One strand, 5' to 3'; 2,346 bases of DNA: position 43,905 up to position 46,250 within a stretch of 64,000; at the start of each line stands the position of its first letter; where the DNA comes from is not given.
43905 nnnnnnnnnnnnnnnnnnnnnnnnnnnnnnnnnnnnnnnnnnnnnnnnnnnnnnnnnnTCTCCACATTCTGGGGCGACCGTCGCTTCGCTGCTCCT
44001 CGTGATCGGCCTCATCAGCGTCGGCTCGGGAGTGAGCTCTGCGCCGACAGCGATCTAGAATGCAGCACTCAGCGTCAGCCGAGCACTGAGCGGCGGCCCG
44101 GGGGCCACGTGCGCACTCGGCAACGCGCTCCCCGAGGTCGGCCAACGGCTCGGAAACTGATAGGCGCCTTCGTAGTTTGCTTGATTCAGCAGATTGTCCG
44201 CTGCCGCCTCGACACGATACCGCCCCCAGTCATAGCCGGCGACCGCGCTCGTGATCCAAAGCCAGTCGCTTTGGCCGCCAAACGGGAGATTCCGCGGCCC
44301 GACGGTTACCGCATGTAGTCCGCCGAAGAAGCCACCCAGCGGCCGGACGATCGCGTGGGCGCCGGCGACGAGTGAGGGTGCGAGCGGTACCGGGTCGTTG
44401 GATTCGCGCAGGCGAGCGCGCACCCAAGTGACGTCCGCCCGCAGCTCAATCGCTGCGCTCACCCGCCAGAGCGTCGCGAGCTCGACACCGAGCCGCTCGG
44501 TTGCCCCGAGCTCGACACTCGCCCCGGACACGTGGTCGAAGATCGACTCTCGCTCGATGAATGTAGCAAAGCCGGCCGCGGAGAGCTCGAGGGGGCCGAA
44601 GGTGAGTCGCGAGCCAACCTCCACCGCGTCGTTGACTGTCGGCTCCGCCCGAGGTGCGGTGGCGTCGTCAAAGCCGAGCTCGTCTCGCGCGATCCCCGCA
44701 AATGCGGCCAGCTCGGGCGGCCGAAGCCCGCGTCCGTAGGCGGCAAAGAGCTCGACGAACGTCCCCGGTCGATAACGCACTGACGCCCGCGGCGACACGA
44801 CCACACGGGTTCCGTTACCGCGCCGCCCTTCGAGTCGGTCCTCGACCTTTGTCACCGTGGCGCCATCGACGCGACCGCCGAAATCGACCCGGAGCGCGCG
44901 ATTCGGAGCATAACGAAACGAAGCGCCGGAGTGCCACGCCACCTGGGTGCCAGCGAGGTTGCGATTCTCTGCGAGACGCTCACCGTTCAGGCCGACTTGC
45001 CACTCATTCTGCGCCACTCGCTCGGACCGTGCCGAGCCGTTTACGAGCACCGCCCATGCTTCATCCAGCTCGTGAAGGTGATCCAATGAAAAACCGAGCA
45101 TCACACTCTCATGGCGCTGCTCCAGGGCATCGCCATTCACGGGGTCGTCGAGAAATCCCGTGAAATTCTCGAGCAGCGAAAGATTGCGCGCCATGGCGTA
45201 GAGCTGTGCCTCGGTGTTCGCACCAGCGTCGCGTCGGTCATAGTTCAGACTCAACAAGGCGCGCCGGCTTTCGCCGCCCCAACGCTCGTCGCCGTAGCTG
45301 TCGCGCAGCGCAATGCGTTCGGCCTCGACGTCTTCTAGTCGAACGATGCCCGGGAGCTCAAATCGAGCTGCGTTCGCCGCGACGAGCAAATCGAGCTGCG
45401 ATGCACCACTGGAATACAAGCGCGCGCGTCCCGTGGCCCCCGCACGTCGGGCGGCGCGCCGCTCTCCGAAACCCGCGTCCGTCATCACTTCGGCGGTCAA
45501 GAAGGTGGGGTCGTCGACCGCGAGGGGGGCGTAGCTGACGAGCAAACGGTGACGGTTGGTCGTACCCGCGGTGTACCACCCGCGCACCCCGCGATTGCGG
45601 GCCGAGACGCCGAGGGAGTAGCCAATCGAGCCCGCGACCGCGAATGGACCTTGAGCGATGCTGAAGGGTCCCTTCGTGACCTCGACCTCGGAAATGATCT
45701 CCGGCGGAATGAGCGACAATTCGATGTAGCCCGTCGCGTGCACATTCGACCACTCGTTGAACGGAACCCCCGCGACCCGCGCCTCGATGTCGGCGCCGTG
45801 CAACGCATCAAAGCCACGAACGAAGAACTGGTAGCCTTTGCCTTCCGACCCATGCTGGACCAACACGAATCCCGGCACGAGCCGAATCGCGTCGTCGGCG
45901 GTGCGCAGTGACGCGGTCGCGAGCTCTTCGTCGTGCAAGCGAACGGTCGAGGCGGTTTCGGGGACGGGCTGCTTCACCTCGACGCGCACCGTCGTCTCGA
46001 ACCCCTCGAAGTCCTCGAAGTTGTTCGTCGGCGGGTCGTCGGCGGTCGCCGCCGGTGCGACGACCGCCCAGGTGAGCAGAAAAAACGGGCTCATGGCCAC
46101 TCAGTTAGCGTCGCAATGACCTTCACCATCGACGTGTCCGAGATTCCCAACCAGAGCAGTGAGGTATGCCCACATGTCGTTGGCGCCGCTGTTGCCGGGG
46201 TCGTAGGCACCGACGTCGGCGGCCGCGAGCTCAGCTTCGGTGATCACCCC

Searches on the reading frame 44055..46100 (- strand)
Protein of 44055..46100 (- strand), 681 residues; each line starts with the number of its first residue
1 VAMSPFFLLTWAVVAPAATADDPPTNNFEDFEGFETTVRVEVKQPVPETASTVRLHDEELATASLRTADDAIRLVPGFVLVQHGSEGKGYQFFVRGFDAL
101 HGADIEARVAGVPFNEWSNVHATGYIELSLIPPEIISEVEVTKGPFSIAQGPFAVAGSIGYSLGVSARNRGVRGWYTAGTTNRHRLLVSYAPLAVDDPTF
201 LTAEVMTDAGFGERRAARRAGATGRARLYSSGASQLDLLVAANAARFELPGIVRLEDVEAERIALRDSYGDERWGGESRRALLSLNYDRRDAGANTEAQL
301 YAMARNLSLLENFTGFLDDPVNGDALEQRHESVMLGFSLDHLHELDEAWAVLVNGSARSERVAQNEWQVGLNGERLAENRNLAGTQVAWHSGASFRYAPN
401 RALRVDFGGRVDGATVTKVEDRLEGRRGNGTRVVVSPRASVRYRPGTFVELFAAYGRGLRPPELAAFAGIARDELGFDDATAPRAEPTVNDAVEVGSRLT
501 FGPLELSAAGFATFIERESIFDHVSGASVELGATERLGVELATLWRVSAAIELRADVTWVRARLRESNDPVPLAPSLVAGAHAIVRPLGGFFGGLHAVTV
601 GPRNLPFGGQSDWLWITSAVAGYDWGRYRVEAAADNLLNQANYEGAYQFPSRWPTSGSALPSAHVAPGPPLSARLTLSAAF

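Call 85: search_protein_families(library=pfam, proteins=[window:44055-46100:-], max_evalue=0.001)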
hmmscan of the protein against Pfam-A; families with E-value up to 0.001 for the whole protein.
window:44055-46100:- (681 aa): 2 families
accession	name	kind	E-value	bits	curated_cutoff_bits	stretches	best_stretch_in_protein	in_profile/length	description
PF00593.30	TonB_dep_Rec_b-barrel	-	2.2e-17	64.5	27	1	266-637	47-436/436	TonB dependent receptor-like, beta-barrel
PF07715.20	Plug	-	4.8e-13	50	23.9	1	51-157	8-106/107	TonB-dependent Receptor Plug Domain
